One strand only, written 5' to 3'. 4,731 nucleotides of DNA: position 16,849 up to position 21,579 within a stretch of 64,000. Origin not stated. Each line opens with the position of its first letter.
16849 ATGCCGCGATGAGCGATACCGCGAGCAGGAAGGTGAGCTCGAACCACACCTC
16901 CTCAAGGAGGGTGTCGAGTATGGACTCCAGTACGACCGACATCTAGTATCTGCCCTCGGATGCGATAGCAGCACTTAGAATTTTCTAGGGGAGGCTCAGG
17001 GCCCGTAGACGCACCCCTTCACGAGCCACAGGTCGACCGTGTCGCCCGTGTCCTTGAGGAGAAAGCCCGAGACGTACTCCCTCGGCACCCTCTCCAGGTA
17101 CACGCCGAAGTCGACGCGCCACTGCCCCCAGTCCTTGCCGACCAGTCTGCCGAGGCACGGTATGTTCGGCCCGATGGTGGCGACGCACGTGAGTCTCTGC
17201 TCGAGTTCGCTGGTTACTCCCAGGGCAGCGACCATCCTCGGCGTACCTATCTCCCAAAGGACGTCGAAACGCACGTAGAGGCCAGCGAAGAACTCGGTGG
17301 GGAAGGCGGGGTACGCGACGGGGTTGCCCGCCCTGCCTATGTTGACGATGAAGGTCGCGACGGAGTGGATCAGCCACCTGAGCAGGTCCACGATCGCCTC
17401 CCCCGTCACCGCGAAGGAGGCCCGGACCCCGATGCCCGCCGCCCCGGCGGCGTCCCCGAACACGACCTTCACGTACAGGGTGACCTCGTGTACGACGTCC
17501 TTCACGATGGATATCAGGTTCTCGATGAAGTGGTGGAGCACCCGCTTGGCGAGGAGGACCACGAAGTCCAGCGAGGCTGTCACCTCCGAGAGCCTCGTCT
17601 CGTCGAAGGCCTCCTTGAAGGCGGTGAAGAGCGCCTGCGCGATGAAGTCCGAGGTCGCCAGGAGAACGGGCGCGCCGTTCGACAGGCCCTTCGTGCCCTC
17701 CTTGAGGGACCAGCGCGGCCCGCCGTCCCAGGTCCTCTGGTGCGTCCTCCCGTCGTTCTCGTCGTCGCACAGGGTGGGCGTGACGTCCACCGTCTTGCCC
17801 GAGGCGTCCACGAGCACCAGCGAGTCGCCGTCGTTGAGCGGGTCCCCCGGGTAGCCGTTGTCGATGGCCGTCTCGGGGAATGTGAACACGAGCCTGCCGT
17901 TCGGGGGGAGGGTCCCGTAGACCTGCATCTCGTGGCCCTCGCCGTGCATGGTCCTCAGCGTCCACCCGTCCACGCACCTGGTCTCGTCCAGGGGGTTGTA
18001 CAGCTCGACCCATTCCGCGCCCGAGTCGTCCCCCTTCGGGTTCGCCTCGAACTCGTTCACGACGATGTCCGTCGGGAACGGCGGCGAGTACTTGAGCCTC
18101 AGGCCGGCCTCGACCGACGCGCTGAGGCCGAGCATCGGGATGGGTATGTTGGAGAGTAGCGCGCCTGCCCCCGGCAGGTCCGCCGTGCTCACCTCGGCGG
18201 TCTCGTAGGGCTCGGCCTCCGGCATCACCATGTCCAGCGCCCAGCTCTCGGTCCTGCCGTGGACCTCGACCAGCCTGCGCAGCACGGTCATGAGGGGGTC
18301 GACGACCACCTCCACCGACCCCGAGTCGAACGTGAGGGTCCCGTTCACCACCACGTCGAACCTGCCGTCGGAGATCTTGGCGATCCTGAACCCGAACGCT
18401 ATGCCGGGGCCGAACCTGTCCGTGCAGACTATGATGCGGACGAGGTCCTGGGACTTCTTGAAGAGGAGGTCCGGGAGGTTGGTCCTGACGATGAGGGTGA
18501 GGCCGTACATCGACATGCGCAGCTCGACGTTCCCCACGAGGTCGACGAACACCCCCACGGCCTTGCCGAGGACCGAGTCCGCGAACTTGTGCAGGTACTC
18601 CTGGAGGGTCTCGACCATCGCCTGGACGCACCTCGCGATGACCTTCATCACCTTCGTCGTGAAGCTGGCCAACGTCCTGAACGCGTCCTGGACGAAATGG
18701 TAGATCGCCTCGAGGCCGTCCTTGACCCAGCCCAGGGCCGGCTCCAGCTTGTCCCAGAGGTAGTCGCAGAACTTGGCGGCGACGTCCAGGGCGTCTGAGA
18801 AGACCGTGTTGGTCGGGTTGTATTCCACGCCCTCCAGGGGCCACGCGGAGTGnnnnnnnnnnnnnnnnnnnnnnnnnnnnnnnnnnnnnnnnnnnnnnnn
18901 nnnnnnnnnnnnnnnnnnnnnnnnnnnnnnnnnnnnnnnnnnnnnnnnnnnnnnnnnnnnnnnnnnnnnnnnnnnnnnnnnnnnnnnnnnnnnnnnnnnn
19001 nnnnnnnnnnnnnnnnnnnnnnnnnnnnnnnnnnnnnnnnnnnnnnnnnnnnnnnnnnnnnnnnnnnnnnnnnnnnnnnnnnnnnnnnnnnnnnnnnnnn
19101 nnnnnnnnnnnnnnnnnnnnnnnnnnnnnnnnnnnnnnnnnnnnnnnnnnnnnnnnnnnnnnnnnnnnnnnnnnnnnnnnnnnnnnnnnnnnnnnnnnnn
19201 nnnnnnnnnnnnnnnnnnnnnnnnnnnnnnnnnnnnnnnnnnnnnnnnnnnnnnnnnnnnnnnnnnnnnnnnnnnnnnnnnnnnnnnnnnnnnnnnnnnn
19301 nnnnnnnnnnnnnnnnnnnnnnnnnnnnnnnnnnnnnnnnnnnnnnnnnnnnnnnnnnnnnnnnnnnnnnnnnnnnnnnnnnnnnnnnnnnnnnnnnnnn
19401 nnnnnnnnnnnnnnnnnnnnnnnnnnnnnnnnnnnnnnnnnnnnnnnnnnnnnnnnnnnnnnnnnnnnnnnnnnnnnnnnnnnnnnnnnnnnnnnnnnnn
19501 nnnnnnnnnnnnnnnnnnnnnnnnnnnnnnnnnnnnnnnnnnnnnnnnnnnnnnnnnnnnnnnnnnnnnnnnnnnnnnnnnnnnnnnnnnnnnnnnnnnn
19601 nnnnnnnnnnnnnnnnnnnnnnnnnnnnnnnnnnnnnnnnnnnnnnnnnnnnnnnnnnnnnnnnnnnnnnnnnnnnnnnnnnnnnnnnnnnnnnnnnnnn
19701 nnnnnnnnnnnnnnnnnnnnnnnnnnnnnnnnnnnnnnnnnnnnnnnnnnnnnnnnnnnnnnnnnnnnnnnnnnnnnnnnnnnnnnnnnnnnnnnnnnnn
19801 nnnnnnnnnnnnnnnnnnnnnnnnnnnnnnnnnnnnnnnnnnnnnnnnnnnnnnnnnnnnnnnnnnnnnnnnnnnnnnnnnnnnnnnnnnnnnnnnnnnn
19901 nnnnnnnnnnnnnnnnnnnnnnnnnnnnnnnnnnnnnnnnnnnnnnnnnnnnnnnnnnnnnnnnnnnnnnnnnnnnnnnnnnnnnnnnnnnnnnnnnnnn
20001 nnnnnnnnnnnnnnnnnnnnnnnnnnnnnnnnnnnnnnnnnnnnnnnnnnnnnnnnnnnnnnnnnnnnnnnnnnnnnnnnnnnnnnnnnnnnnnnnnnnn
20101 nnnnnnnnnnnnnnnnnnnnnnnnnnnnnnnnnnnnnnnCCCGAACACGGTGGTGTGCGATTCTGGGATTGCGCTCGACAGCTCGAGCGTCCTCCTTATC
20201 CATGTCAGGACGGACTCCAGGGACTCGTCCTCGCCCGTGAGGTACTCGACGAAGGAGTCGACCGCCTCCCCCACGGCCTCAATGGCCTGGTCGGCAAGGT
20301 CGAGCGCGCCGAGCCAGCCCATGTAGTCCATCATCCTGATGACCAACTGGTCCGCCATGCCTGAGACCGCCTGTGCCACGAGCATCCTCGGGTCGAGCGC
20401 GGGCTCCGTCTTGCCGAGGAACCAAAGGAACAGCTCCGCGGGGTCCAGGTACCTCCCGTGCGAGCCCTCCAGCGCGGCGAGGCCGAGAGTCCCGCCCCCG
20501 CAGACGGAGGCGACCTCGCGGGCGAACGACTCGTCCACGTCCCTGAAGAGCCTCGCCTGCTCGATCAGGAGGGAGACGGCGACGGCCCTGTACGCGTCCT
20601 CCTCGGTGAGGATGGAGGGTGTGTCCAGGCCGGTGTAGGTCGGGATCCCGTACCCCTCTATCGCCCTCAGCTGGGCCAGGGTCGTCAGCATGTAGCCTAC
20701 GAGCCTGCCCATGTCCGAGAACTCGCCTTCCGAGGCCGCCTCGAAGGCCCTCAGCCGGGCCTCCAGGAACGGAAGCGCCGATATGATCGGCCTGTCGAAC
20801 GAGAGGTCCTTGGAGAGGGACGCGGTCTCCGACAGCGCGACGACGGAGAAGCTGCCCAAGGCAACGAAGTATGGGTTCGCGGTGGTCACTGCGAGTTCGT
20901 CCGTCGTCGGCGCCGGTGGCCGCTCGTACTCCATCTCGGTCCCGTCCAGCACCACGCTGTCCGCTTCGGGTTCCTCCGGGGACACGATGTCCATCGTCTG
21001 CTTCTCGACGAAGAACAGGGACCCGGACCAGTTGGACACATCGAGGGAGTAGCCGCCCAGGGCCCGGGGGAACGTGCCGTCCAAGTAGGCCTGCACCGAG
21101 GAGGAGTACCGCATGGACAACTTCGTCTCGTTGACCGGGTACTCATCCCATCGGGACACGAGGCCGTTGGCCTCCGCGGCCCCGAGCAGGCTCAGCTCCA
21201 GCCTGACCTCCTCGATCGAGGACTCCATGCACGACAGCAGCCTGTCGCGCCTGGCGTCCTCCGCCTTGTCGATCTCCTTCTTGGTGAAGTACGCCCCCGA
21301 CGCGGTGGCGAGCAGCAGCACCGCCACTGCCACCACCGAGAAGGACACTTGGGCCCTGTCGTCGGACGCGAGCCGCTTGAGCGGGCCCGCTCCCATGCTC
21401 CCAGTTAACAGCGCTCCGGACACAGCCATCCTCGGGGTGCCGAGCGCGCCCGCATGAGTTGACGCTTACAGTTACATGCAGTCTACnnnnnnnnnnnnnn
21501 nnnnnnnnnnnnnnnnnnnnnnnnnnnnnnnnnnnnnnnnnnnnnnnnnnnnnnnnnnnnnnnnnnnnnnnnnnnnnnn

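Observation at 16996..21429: Orphan 1,477-aa surface giant with a prepilin-like (class III) signal and a lamin-tail domain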

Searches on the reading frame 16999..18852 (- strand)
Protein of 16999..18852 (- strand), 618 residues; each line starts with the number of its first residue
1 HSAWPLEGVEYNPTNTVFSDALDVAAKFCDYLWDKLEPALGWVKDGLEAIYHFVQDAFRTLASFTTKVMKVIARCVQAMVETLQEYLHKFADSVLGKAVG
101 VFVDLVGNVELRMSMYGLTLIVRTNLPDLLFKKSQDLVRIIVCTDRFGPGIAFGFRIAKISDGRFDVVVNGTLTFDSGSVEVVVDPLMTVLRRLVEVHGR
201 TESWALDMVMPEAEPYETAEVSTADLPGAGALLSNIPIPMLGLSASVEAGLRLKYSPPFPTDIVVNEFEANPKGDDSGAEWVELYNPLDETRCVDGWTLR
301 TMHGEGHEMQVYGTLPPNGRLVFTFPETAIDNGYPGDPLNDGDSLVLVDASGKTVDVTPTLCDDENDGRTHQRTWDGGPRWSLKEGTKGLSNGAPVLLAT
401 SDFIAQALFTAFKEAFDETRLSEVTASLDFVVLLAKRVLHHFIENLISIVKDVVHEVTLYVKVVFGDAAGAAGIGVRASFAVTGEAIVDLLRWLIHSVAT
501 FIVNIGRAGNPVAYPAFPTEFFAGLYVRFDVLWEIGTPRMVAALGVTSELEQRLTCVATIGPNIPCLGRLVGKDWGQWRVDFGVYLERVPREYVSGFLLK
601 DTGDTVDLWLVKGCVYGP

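Call 31: predict_structure(alignment_id=A4)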
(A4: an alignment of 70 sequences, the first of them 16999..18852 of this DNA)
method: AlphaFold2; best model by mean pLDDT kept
length: 618 residues; sequences in the alignment: 70
mean_pLDDT: 69.0   pTM: 0.60
mean pLDDT of the five models: 69.0, 68.9, 66.5, 66.4, 63.7
residues with pLDDT >= 90: 4; 70-90: 322; 50-70: 235; < 50: 57
segments of 3 or more residues with pLDDT < 50: 1-15, 127-136, 393-401, 545-550, 598-601
pLDDT, mean of each block of 10 residues (from residue 1): 37 45 57 55 54 55 57 60 61 53 55 73 56 50 69 67 63 77 69 75 84 78 67 66 72 75 81 73 84 87 74 85 82 55 77 75 74 67 75 47 63 70 58 76 75 81 73 79 85 80 66 73 86 69 49 75 86 83 82 56 71 84
secondary structure, 60 per line:
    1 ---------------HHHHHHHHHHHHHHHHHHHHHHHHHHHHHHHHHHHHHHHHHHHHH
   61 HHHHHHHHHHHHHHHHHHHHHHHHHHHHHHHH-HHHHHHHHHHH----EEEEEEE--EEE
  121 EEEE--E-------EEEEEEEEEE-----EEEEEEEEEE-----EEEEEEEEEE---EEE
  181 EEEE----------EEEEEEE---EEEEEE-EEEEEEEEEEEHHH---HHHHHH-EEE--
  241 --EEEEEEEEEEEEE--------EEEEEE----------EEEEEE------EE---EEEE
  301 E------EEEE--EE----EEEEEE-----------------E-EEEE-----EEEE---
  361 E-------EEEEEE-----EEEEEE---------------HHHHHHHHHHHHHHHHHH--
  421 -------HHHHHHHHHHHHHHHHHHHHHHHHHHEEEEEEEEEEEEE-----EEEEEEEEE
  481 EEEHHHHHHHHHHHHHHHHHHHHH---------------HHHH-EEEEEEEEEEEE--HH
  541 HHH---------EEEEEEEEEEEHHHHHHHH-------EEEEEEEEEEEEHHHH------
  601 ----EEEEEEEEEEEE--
elements in order: H16-92 H94-104 E109-115 E118-124 E135-144 E150-159 E165-174 E178-184 E195-201 E205-210 E212-222 H229-234 E236-238 E243-255 E264-269 E280-285 E297-301 E308-311 E320-325 E345-348 E354-357 E369-374 E380-385 H401-418 H428-453 E454-466 E472-483 H484-504 H520-523 E525-536 H539-543 E553-563 H564-571 E579-590 H591-594 E605-616
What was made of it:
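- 16999..17667 (-): C-terminal module, residues 1255-1477: helices, a hairpin and a beta-sheet, with no membrane segment and no sorting signal. Model of residues 860-1477 (call 31).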

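Call 37: fold_search(model_id=the predicted structure, library=pdb)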
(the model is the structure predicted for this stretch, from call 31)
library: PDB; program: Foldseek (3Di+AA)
matches with E <= 10: 584; with E <= 0.001: 12
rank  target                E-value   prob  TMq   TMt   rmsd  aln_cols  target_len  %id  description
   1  2y0l                  5.5e-05  0.44  0.08  0.13  26.5       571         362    7  Crystal Structure of Pseudomonas Aeruginosa OpdO (released 2011-12-21)
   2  3sys_B                1.0e-04  0.63  0.11  0.16  23.9       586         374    8  Improved crystal structure of Pseudomonas aeruginosa OccK1 (OpdK) (released 2012-02-08)
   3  2y2x_B                1.5e-04  0.57  0.11  0.15  23.9       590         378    8  Crystal Structure of Pseudomonas Aeruginosa OpdK with Vanillate (released 2011-12-28)
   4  2y2x_A                2.9e-04  0.54  0.11  0.16  24.2       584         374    8  Crystal Structure of Pseudomonas Aeruginosa OpdK with Vanillate (released 2011-12-28)
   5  2y0h                  3.6e-04  0.44  0.10  0.16  25.4       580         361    8  Crystal Structure of Pseudomonas Aeruginosa OpdL (released 2011-12-21)
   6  3gef_A                5.3e-04  1.00  0.11  0.53   8.9       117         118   18  Crystal structure of the R482W mutant of lamin A/C (released 2009-08-04)
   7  2qtk_A                5.9e-04  0.41  0.11  0.16  24.1       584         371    8  Crystal Structure of the outer membrane protein opdK from Pseudomonas aeruginosa (released 2008-06-24)
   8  7crg_A                7.7e-04  1.00  0.12  0.53  11.9       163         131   11  Beta-strand-mediated dimeric formation of the extended Ig-like domains of human lamin A/C (released 2021-08-25)
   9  3jt0_A                8.6e-04  1.00  0.12  0.64   8.5       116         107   13  Crystal Structure of the C-terminal fragment (426-558) Lamin-B1 from Homo sapiens, Northeast Structural Genomics Conso (released 2009-09-22)
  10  7yvd_C                9.1e-04  1.00  0.11  0.46  14.1       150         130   15  The crystal structure of the progerin C-terminal peptide and the Ig-like domain of lamin A/C (released 2023-08-30)
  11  4fsp                  9.1e-04  0.28  0.09  0.14  25.7       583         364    6  Crystal Structure of Pseudomonas aeruginosa OccK11 (OpdR) (released 2013-07-24)
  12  7crg_B                9.6e-04  1.00  0.11  0.46  14.4       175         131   15  Beta-strand-mediated dimeric formation of the extended Ig-like domains of human lamin A/C (released 2021-08-25)
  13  1ifr                  1.1e-03  1.00  0.12  0.56   8.0       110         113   15  Structure of Lamin A/C Globular Domain (released 2002-07-17)
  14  6ghd_B                1.3e-03  1.00  0.12  0.54  12.4       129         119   13  Structural analysis of the ternary complex between lamin A/C, BAF and emerin identifies an interface disrupted in auto (released 2018-08-08)
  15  6ghd_F                1.6e-03  1.00  0.11  0.52  11.9       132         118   14  Structural analysis of the ternary complex between lamin A/C, BAF and emerin identifies an interface disrupted in auto (released 2018-08-08)
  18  2lll_MODEL_1_A        1.9e-03  1.00  0.12  0.57   6.5       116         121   16  Solution NMR structure of C-terminal globular domain of human Lamin-B2, Northeast Structural Genomics Consorti (released 2011-12-07)
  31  3jt0_B                6.3e-03  1.00  0.12  0.64   8.3       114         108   11  Crystal Structure of the C-terminal fragment (426-558) Lamin-B1 from Homo sapiens, Northeast Structural Genomics Conso (released 2009-09-22)
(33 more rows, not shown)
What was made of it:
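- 17695..18072 (-): Lamin-tail domain (Ig-like), residues 1120-1245. Foldseek matches lamin A/C, B1 and B2 Ig folds at probability 1.00 (call 37).
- On Lamin-tail domain (PF00932): Foldseek matches 3gef, 3jt0, 1ifr and 2lll at probability 1.00, target TM 0.53-0.64 (call 37).
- Checked: The AlphaFold2 model of that part matches lamin Ig-fold structures (Foldseek probability 1.00, target TM 0.53-0.64) (call 37).
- Tried and rejected: I rejected these as long-strand noise (call 37).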

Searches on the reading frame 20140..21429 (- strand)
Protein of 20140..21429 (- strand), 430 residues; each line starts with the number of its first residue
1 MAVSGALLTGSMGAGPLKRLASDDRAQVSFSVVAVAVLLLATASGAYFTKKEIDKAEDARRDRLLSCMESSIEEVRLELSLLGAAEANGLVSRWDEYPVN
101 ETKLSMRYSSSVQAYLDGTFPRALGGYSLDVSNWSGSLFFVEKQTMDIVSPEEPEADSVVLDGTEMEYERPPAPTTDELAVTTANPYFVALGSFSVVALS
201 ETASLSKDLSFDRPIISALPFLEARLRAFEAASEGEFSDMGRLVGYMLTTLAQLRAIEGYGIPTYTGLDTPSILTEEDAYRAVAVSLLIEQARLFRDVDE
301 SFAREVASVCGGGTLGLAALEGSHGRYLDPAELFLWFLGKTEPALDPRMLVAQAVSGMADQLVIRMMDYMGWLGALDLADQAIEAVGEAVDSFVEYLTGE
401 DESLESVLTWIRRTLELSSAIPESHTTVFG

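Call 62: find_homologous_proteins(query=A6, max_evalue=0.001)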
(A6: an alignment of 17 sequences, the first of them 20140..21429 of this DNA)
Query A6 (17 sequences) (430 aa, profile of the alignment): 4 proteins with E <= 0.001 among 8000 candidates.
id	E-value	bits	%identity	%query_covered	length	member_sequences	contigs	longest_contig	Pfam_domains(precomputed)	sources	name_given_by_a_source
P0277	8.5e-90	320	49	95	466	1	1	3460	-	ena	-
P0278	2.5e-79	285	73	73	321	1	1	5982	-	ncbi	ncbi:MAG: hypothetical protein AB7S97_04230, partial [Thermoplasmata archaeon]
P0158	8.7e-75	270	74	69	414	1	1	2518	-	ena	-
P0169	5.6e-52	195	50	64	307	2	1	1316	-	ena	-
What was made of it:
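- Tried and rejected: The third homology search, using the divergent N-module profile, returned only four fragments and added nothing (call 62).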

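Call 83: search_protein_families(library=pfam, alignment_id=A6, max_evalue=0.1)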
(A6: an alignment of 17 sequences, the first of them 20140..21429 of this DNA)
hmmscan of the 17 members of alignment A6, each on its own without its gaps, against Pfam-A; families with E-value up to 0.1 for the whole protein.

A. member 1, window:20140-21429:- (430 aa): 0 families

B. families by the number of members that match (of 17 scanned): 8 families
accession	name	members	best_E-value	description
PF23957.1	DUF7286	9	0.00039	Family of unknown function (DUF7286)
PF25560.1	DUF7932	1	0.017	Domain of unknown function (DUF7932)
PF25399.1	DeaD_dimer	1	0.032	RNA helicase DeaD dimerization domain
PF12959.12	DUF3848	1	0.034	Protein of unknown function (DUF3848)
PF18101.7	Pan3_PK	1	0.07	Pan3 Pseudokinase domain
PF11417.13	Inhibitor_G39P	1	0.073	Loader and inhibitor of phage G40P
PF14417.12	MEDS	1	0.074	MEDS: MEthanogen/methylotroph, DcmR Sensory domain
PF19891.5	DUF6364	1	0.08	Family of unknown function (DUF6364)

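Call 84: search_solved_structures(query=A6, max_evalue=1)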
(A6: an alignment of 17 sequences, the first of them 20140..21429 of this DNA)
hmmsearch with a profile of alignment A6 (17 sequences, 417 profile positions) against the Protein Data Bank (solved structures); distinct sequences matched with E-value up to 1: 3.
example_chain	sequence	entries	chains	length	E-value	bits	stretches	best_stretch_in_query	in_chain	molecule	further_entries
8gmo_A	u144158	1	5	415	0.29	13.1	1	262-295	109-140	Mature capsid vertex protein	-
5vf3_a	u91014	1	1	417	0.3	13.1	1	262-295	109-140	Capsid vertex protein gp24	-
1yue_A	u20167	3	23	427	0.3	13.1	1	262-295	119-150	Head vertex protein Gp24 | Capsid vertex protein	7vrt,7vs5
